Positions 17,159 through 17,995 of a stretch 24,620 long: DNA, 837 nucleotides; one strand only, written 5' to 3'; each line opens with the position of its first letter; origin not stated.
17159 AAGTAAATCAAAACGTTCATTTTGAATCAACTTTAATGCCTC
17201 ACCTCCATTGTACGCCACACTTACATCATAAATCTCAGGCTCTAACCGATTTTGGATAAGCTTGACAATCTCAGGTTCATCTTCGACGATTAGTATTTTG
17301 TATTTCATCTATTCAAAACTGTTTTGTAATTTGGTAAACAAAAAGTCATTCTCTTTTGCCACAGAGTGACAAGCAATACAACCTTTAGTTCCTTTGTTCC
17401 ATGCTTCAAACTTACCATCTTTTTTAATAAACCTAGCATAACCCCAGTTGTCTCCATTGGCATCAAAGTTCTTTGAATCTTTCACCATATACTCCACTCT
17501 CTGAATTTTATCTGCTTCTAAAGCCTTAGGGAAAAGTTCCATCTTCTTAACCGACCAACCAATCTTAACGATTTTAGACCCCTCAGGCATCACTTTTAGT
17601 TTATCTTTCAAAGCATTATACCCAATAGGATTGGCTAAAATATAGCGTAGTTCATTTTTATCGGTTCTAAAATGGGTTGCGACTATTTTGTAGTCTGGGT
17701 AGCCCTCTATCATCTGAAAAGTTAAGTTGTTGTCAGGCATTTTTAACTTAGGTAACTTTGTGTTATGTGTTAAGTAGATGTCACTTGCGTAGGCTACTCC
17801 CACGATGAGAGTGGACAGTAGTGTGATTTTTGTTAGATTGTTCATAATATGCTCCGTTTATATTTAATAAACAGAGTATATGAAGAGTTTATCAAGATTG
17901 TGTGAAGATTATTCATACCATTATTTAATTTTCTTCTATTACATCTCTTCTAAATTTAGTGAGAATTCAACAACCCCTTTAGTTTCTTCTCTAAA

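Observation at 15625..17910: Three-component signalling operon: periplasmic c-type cytochrome - OmpR-family RR - sensor-less histidine kinase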

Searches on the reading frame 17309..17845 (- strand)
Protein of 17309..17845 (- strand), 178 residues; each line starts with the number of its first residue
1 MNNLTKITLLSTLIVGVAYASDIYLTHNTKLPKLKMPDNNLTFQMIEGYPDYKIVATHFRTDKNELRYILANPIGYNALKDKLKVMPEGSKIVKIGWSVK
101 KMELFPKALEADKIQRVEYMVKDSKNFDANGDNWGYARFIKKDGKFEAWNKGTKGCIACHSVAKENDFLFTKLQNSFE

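Call 3: search_protein_families(library=pfam, proteins=[window:17309-17845:-], max_evalue=0.01)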
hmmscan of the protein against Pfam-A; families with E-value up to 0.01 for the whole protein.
window:17309-17845:- (178 aa): 1 family
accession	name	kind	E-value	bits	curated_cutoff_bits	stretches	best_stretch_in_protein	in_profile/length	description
PF16694.10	Cytochrome_P460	-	3.6e-28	98.9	27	1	47-171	2-125/125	Cytochrome P460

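Call 7: search_solved_structures(query=window:17309-17845:-, max_evalue=1, show_alignments=4)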
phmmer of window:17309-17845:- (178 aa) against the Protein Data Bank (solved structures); distinct sequences matched with E-value up to 1: 17.
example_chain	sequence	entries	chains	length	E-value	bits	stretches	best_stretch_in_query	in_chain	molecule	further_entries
9hrk_A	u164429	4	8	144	7.8e-20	74.5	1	45-172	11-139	Cytochrome P460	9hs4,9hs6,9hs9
6hiu_B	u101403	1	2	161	1e-19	74.1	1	45-172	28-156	Cytochrome P460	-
9htv_A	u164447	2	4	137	3.6e-06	30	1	108-174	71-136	Cytochrome c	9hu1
7zs4_A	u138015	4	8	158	3.9e-06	29.9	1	108-174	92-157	Cytochrome c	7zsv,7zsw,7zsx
7zqz_A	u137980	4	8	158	4e-06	29.8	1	108-174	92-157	Cytochrome c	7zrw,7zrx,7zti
6hih_A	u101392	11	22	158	4.2e-06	29.8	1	108-174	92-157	Cytochrome c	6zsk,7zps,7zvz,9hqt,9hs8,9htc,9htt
6e0x_A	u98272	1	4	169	0.0026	20.7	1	114-173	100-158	Cytochrome P460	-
6w6n_A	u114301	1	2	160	0.0027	20.6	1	115-173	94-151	Cytochrome P460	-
6e17_A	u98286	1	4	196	0.0029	20.5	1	114-173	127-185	Cytochrome P460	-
7ead_A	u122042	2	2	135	0.0047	19.8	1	65-172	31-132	Cytochrome_P460 domain-containing protein | Probable cytochrome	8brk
6e0y_A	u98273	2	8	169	0.0063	19.4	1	114-173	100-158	Cytochrome P460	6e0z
2je2_A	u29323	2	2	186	0.012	18.5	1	117-173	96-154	CYTOCHROME P460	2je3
8gar_A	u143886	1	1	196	0.014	18.3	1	117-173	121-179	Cytochrome P460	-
6amg_A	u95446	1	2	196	0.016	18.1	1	115-173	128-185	Cytochrome P460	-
5xja_A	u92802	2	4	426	0.23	14.4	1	94-142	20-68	Kinesin-like protein KIF2C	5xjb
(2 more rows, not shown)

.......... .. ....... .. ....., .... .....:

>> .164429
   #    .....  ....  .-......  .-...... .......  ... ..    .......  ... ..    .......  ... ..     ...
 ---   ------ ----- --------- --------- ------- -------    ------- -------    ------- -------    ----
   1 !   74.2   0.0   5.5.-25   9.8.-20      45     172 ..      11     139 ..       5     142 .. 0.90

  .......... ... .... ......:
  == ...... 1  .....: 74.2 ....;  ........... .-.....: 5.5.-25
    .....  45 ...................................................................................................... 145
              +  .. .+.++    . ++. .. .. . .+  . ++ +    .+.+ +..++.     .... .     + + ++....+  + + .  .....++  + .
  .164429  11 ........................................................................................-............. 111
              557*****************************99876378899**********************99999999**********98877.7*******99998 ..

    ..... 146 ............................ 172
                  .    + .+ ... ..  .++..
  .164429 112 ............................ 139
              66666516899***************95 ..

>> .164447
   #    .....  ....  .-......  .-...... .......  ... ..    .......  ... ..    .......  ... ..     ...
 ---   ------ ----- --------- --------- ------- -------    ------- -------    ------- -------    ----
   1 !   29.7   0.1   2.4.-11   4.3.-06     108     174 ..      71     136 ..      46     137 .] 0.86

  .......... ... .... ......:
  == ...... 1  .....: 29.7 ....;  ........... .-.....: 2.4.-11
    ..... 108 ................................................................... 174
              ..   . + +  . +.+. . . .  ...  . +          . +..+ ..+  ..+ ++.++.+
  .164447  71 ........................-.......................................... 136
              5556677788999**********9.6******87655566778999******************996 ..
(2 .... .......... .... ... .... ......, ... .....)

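Call 8: search_protein_families(library=ncbifam, proteins=[window:17309-17845:-], max_evalue=0.001)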
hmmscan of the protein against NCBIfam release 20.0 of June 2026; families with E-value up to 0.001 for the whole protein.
window:17309-17845:- (178 aa): 0 families

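Call 9: find_homologous_proteins(query=window:17309-17845:-, max_evalue=0.00001)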
Query window:17309-17845:- (178 aa): 477 proteins with E <= 0.00001 among 504 candidates; the best 120 are listed.
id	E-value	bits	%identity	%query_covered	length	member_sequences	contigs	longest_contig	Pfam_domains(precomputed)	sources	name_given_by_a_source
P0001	3.4e-109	380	95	99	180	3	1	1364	PF16694.11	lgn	-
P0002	2.4e-105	368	90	100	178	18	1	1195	PF16694.11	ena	-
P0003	4.0e-104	364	89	100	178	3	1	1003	PF16694.11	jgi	-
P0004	1.4e-102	359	88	100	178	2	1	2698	PF16694.11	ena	-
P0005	1.8e-101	355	87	100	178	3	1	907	PF16694.11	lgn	-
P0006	7.2e-101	353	87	100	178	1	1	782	PF16694.11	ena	-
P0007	6.3e-100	350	84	100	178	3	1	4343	PF16694.11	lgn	-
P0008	6.0e-99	347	84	100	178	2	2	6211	PF16694.11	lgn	-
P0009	7.1e-99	347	84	100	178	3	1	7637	PF16694.11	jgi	-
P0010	7.9e-98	343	86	99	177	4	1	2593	PF16694.11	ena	-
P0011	4.3e-97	341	84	100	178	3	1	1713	PF16694.11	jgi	-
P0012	3.0e-96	338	84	99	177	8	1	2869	PF16694.11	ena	-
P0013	1.6e-95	336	82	100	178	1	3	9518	PF16694.11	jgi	-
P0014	1.3e-93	329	81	99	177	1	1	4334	PF16694.11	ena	-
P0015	2.5e-93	329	78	100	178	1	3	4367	PF16694.11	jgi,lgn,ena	-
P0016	1.1e-91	323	78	100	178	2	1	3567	PF16694.11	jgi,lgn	-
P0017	1.5e-91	323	79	97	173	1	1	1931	PF16694.11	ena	-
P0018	5.2e-91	321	80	97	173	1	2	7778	PF16694.11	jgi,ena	-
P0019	9.6e-91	320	78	100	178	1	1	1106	PF16694.11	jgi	jgi:hypothetical protein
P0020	2.4e-90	319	80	97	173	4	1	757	PF16694.11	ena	-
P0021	4.0e-90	318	77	100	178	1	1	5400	PF16694.11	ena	-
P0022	4.2e-90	318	80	95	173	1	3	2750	PF16694.11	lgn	-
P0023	1.1e-89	317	77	99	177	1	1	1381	PF16694.11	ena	-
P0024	2.6e-89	315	79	95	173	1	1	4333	PF16694.11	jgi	-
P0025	1.2e-88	313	76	97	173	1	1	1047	PF16694.11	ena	-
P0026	1.2e-88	313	78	97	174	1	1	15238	PF16694.11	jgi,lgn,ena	-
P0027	1.5e-88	313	80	99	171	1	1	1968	PF16694.11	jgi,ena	-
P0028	1.8e-88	313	78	97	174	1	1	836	PF16694.11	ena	-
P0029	4.5e-88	311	78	97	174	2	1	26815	PF16694.11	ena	-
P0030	5.5e-88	311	78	96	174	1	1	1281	PF16694.11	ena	-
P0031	6.5e-88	311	78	99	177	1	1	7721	PF16694.11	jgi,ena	-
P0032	7.4e-88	311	78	97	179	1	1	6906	PF16694.11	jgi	-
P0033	1.0e-87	310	77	97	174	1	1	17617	PF16694.11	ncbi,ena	-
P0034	1.1e-87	310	77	97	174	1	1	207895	PF16694.11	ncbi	-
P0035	1.3e-87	310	79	94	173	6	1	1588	PF16694.11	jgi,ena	-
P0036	1.4e-87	310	76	95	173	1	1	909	PF16694.11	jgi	-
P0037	1.4e-87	310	78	95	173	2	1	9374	PF16694.11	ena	-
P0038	1.8e-87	309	77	95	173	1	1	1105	PF16694.11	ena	-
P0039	3.2e-87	309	78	98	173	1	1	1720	PF16694.11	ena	-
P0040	3.5e-87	309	76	97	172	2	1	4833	PF16694.11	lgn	-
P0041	5.3e-87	308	76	97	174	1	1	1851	PF16694.11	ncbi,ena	-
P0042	7.4e-87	307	76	97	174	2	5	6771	PF16694.11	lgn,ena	-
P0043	7.6e-87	307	75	97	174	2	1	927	PF16694.11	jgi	-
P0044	1.5e-86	306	75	99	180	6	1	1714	PF16694.11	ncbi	-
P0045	2.1e-86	306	77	97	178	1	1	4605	PF16694.11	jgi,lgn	-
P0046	2.5e-86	306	79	95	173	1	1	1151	PF16694.11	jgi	-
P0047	2.6e-86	306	77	98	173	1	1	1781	PF16694.11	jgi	-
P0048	2.7e-86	306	78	99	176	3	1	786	PF16694.11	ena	-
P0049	3.0e-86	305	76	95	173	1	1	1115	PF16694.11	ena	-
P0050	3.1e-86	305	77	97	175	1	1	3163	PF16694.11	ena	-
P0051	4.0e-86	305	75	98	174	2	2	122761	PF16694.11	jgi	jgi:hypothetical protein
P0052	4.8e-86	305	77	95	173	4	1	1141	PF16694.11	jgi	-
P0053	5.5e-86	305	75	97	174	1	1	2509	PF16694.11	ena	-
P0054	5.9e-86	305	76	97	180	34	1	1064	PF16694.11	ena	-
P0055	7.1e-86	304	75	97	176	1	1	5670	PF16694.11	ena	-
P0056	9.7e-86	304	77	97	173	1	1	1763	PF16694.11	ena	-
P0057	1.1e-85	304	77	97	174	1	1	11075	PF16694.11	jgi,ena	-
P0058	1.1e-85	304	75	99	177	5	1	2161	PF16694.11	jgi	-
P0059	1.2e-85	304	77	97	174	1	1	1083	PF16694.11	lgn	-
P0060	1.4e-85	303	79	90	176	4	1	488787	PF16694.11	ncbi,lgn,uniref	ncbi:MAG: cytochrome P460 family protein [Sulfurimonas sp.]|uniref:cytochrome P460 family protein n=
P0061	1.7e-85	303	75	97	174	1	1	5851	PF16694.11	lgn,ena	-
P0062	1.9e-85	303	76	96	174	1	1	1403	PF16694.11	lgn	-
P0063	2.7e-85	302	76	95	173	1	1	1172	PF16694.11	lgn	-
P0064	4.0e-85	302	76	95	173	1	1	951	PF16694.11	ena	-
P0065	4.1e-85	302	93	80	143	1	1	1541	PF16694.11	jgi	-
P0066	4.3e-85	302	73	98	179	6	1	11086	PF16694.11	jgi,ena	-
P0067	4.9e-85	302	76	95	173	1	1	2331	PF16694.11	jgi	-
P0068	6.6e-85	301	75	95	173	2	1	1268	PF16694.11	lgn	-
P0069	7.6e-85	301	73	97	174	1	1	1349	PF16694.11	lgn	-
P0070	8.1e-85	301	73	99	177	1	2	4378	PF16694.11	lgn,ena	-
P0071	9.1e-85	301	76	96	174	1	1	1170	PF16694.11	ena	-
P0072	9.4e-85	301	73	97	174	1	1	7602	PF16694.11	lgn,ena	-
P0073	9.7e-85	301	75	97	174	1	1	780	PF16694.11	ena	-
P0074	1.5e-84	300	75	95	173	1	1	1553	PF16694.11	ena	-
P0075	1.7e-84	300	74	97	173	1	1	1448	PF16694.11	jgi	-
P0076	2.1e-84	299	74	96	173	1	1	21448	PF16694.11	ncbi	-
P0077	2.8e-84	299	77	95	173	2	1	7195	PF16694.11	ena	-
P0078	2.9e-84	299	73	97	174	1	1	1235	PF16694.11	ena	-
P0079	3.4e-84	299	73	97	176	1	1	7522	PF16694.11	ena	-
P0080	4.0e-84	299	80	88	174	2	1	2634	PF16694.11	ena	-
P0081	4.2e-84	298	76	95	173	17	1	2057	PF16694.11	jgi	-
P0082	4.6e-84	298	77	95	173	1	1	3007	PF16694.11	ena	-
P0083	4.7e-84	298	73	97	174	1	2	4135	PF16694.11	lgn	-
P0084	5.2e-84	298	75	95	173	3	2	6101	PF16694.11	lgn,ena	-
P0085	5.6e-84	298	73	97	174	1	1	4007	PF16694.11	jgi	-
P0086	6.9e-84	298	75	100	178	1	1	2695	PF16694.11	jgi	jgi:hypothetical protein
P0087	7.0e-84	298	80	91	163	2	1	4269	PF16694.11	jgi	-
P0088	7.7e-84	298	75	97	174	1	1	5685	PF16694.11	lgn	-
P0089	1.3e-83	297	75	97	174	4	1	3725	PF16694.11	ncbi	-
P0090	1.7e-83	297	75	95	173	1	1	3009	PF16694.11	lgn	-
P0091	2.1e-83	296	75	95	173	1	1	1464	PF16694.11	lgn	-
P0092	2.6e-83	296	75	95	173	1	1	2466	PF16694.11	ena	-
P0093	3.2e-83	296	73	97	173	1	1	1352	PF16694.11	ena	-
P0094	3.6e-83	295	73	95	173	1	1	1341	PF16694.11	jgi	-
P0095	3.9e-83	295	72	97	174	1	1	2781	PF16694.11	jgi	jgi:hypothetical protein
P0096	4.3e-83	295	76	89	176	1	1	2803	PF16694.11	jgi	jgi:hypothetical protein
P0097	5.3e-83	295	75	93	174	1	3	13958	PF16694.11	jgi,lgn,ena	-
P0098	8.4e-83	294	75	95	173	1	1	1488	PF16694.11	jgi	-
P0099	8.7e-83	294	71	97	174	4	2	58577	PF16694.11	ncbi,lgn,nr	ncbi:MAG: cytochrome P460 family protein [Campylobacterota bacterium]|nr:cytochrome P460 family prot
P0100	2.1e-82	293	85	84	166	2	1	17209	PF16694.11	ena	-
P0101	3.7e-82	292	76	93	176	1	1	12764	PF16694.11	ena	-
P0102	4.1e-82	292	81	83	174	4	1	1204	PF16694.11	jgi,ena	-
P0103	4.3e-82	292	72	100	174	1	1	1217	PF16694.11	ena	-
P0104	6.6e-82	291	73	100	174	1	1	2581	PF16694.11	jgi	-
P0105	6.9e-82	291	76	90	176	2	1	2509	PF16694.11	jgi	jgi:hypothetical protein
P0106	8.3e-82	291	71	100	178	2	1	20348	PF16694.11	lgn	-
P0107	1.1e-81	291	73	97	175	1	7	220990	PF16694.11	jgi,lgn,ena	-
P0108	2.6e-81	289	72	100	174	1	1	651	PF16694.11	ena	-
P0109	2.7e-81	289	71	97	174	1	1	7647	PF16694.11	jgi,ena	-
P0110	3.5e-81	289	72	97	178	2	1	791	PF16694.11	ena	-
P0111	3.8e-81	289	78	89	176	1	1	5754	PF16694.11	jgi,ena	-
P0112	4.4e-81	289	69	99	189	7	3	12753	PF16694.11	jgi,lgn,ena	-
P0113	4.9e-81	289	78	96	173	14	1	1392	PF16694.11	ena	-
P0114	5.3e-81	288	76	88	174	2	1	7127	PF16694.11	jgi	-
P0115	7.3e-81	288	72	100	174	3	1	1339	PF16694.11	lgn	-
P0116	9.3e-81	288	73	97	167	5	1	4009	PF16694.11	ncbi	-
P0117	2.9e-80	286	73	95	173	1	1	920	PF16694.11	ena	-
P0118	5.7e-80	285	70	98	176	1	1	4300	PF16694.11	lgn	-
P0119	6.1e-80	285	79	87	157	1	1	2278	PF16694.11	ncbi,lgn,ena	-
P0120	7.1e-80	285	74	100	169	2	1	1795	PF16694.11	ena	-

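Call 12: find_related_loci(query=A1, collection=genome_contigs, flank=6000)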
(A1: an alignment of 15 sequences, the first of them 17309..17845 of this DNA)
Query A1 (178 aa) in genome_contigs; peptide patterns used: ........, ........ (x = any residue, [..] = any of these).
95 stretches matched a pattern; 60 encode a relative of the query (tblastn E <= 1e-3); 60 distinct loci.
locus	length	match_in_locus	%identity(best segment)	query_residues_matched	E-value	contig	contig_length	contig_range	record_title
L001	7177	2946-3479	97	1-178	2e-117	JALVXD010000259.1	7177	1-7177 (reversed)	MAG: Campylobacteraceae bacterium isolate M10_metabat2_scaf2bin.065 M10_NODE_6401_length_7177_cov_8.820851, whole genome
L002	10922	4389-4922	94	1-178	6e-113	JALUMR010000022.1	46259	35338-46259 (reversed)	MAG: Campylobacteraceae bacterium isolate S145_metabat2_scaf2bin.015 S145_NODE_140_length_46259_cov_115.138624, whole ge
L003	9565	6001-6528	76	1-176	8e-92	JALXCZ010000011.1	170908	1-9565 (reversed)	MAG: Sulfurovum sp. isolate T2_metabat2_scaf2bin.213 T2_NODE_14_length_170908_cov_47.607374, whole genome shotgun sequen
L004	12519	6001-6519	73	6-178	7e-91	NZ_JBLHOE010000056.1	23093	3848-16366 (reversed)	MAG: Sulfurimonas sp. isolate 3300055726_18 Ga0535650_0002903, whole genome shotgun sequence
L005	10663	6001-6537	74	1-176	9e-90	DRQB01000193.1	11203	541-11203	MAG TPA_asm: Epsilonproteobacteria bacterium isolate HyVt-572 HyVt-572_k145_818240, whole genome shotgun sequence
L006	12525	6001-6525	76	3-178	1e-89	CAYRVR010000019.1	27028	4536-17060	MAG TPA_asm: uncultured Sulfurimonas sp. isolate SRP163575_co3_182 genome assembly, contig: NODE_1735_length_27028_cov_9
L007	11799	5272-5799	74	1-176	8e-90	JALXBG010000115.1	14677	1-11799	MAG: Sulfurovum sp. isolate T2_metabat2_scaf2bin.082 T2_NODE_4332_length_14677_cov_11.101718, whole genome shotgun seque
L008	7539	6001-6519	75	6-178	1e-88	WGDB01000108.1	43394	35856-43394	MAG: Helicobacteraceae bacterium isolate S145_25 k151_273503, whole genome shotgun sequence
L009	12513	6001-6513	74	6-176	6e-89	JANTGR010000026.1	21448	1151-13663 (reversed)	MAG: Sulfurospirillum sp. isolate bin10080 c_000000002095, whole genome shotgun sequence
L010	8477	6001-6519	71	6-178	3e-88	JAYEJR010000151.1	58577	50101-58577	MAG: Campylobacterota bacterium isolate MAG158 MAG158_151, whole genome shotgun sequence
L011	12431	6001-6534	71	1-178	6e-88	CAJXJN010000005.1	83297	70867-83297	MAG TPA_asm: uncultured Sulfurovum sp. isolate ERR1163086_bin.4_MetaBAT_v2.12.1_MAG genome assembly, contig: NODE_5_leng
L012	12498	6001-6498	78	8-177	2e-87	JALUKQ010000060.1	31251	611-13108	MAG: Campylobacteraceae bacterium isolate S144_metabat2_scaf2bin.142 S144_NODE_239_length_31251_cov_18.808669, whole gen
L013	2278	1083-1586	74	4-177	1e-89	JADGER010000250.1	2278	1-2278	MAG: Sulfurovaceae bacterium isolate BB41 NODE_68449_length_2278_cov_6.099587, whole genome shotgun sequence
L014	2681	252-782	71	1-176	7e-87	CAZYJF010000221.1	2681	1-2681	MAG TPA_asm: uncultured Sulfurospirillum sp. isolate SRP144503_co1_99 genome assembly, contig: NODE_14650_length_2681_co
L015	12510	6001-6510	73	4-178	3e-84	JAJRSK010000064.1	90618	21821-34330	MAG: Campylobacterales bacterium isolate Dive100_bin4.86 k141_993559, whole genome shotgun sequence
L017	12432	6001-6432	80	33-176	1e-81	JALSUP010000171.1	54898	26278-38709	MAG: Sulfurovum sp. isolate S010_maxbin2_scaf2bin.057 S010_NODE_64_length_54898_cov_28.746399, whole genome shotgun sequ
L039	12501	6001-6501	57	7-174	1e-63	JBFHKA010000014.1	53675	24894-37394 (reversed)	MAG: Sulfurimonas sp. isolate Mix_sand07.2021.05.G.77 k141_512164_length_53675_cov_21.4684, whole genome shotgun sequenc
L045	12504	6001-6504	52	7-177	3e-57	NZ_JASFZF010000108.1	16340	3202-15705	MAG: Lutibacter sp. isolate MAY_MAG_00018 ALL_000000003299, whole genome shotgun sequence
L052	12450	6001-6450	45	16-171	5e-39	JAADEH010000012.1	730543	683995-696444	MAG: Aquificota bacterium isolate L_MetaBat.199 contig-127_1, whole genome shotgun sequence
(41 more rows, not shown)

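Call 19: search_protein_families(library=pfam, proteins=[L002:1711-2778:+, L002:2782-3534:+, L045:5095-5955:+, L045:3776-4114:+, L045:4120-4542:+, L045:4547-5089:+, L017:8158-9288:-, L052:2484-3398:-, L052:3395-4225:-, L004:7216-9033:+], max_evalue=0.01)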
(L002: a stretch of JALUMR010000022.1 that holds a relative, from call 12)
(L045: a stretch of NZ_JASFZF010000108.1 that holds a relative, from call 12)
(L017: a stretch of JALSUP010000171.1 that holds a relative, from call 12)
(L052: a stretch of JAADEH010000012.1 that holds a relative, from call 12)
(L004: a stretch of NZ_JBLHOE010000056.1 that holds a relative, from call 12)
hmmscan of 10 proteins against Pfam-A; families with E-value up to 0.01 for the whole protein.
L002:1711-2778:+ (355 aa): 4 families
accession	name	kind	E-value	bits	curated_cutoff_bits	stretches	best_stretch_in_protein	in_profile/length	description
PF03640.20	Lipoprotein_15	-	1.5e-37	127.3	24.4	4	151-182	11-45/47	Secreted repeat of unknown function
PF00034.26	Cytochrom_C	-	2.3e-08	35.7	21.3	1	270-354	1-90/90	Cytochrome c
PF13442.11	Cytochrome_CBB3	-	3.1e-05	24.6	27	1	269-350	2-68/68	Cytochrome C oxidase, cbb3-type, subunit III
PF12965.13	DUF3854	-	0.0011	19.3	23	0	12-84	30-105/130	Domain of unknown function (DUF3854)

L002:2782-3534:+ (250 aa): 1 family
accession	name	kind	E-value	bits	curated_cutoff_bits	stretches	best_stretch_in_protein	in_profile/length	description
PF19089.6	DUF5777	-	3.2e-24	86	23.1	2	174-250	167-247/247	Membrane bound beta barrel domain (DUF5777)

L045:5095-5955:+ (286 aa): 2 families
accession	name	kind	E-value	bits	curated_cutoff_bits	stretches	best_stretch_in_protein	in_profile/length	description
PF19089.6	DUF5777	-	3.3e-96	321.7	23.1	1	41-286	1-247/247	Membrane bound beta barrel domain (DUF5777)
PF13505.12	OMP_b-brl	-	0.003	18.2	28.7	0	187-231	117-164/175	Outer membrane protein beta-barrel domain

L045:3776-4114:+ (112 aa): 2 families
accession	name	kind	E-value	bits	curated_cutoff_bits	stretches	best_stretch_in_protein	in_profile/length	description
PF13442.11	Cytochrome_CBB3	-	0.00053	20.7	27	1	44-105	5-68/68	Cytochrome C oxidase, cbb3-type, subunit III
PF14376.11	Haem_bd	-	0.00059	20.2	27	1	34-89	23-76/133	Haem-binding domain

L045:4120-4542:+ (140 aa): 1 family
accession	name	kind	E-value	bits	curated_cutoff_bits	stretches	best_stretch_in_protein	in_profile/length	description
PF12869.13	tRNA_anti-like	-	2.2e-15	56.9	23.5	1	6-136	4-144/146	tRNA_anti-like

L045:4547-5089:+ (180 aa): 1 family
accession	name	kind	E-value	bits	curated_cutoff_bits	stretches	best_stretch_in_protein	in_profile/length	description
PF04264.18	YceI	-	2.5e-12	47.8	23.7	1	53-174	39-148/150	YceI-like domain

L017:8158-9288:- (376 aa): 4 families
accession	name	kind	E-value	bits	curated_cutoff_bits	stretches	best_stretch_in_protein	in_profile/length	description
PF14522.11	Cytochrome_C7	-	8.9e-08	32.3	24.8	0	22-103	13-67/67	Cytochrome c7 and related cytochrome c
PF13435.11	Cytochrome_C554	-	1.5e-07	32.7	20.8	1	25-103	2-84/84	Cytochrome c554 and c-prime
PF09699.15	Paired_CXXCH_1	-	0.00018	21.5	20.6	0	172-211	7-39/41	Doubled CXXCH motif (Paired_CXXCH_1)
PF03264.19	Cytochrom_NNT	-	0.0018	18.4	24.1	0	172-213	37-77/174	NapC/NirT cytochrome c family, N-terminal region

L052:2484-3398:- (304 aa): 6 families
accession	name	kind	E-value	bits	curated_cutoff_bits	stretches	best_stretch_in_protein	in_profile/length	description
PF13435.11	Cytochrome_C554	-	8.2e-11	43.1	20.8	1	36-105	2-83/84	Cytochrome c554 and c-prime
PF14522.11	Cytochrome_C7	-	1.6e-07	31.5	24.8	1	33-81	13-52/67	Cytochrome c7 and related cytochrome c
PF09699.15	Paired_CXXCH_1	-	2e-07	31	20.6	1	69-107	5-38/41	Doubled CXXCH motif (Paired_CXXCH_1)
PF14537.11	Cytochrom_c3_2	-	2.4e-07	31.5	25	1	135-164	6-35/79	Cytochrome c3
PF22113.1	Mtrc-MtrF_II-IV_dom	-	1.5e-05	25.1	30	1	25-81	112-167/176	Outer membrane cytochrome MtrC/MtrF-like, domains II/IV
PF03264.19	Cytochrom_NNT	-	0.00087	19.5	24.1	1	134-174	35-84/174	NapC/NirT cytochrome c family, N-terminal region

L052:3395-4225:- (276 aa): 10 families
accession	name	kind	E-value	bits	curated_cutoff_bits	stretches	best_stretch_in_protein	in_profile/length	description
PF14537.11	Cytochrom_c3_2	-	3.9e-05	24.5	25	1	204-266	6-69/79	Cytochrome c3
PF22113.1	Mtrc-MtrF_II-IV_dom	-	0.00012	22.1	30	1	119-263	23-129/176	Outer membrane cytochrome MtrC/MtrF-like, domains II/IV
PF09699.15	Paired_CXXCH_1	-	0.00022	21.3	20.6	0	256-264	8-16/41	Doubled CXXCH motif (Paired_CXXCH_1)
PF01322.25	Cytochrom_C_2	-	0.00025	22.4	26.5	0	100-133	86-119/121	Cytochrome C'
PF14522.11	Cytochrome_C7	-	0.00036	20.7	24.8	0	204-261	13-66/67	Cytochrome c7 and related cytochrome c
PF22678.1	Cytochrom_c_NrfB-like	-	0.0007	20.5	27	0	254-266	58-70/89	Cytochrome c-type protein NrfB-like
PF17026.10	zf-RRPl_C4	-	0.00086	19.9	28.9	0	199-264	47-90/108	Putative ribonucleoprotein zinc-finger pf C4 type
PF07583.16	PSCyt2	-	0.0022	18.4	29.8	0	244-267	168-191/209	Protein of unknown function (DUF1549)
PF13442.11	Cytochrome_CBB3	-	0.0038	17.9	27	0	122-149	9-34/68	Cytochrome C oxidase, cbb3-type, subunit III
PF11845.13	Tll0287-like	-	0.0071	17.2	24.1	0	227-272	76-120/144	Tll0287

L004:7216-9033:+ (605 aa): 4 families
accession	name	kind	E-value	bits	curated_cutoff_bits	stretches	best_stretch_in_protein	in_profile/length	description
PF02518.31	HATPase_c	-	5.6e-16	59.4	26.4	1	501-601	3-106/111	Histidine kinase-, DNA gyrase B-, and HSP90-like ATPase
PF00672.30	HAMP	-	1.1e-11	45.2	25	1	310-358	1-49/53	HAMP domain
PF00512.31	HisKA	-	8.9e-10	38.9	26.9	1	393-448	3-57/66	His Kinase A (phospho-acceptor) domain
PF14827.12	dCache_3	-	0.0045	17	25.7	1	40-184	6-147/239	Double sensory domain of two-component sensor kinase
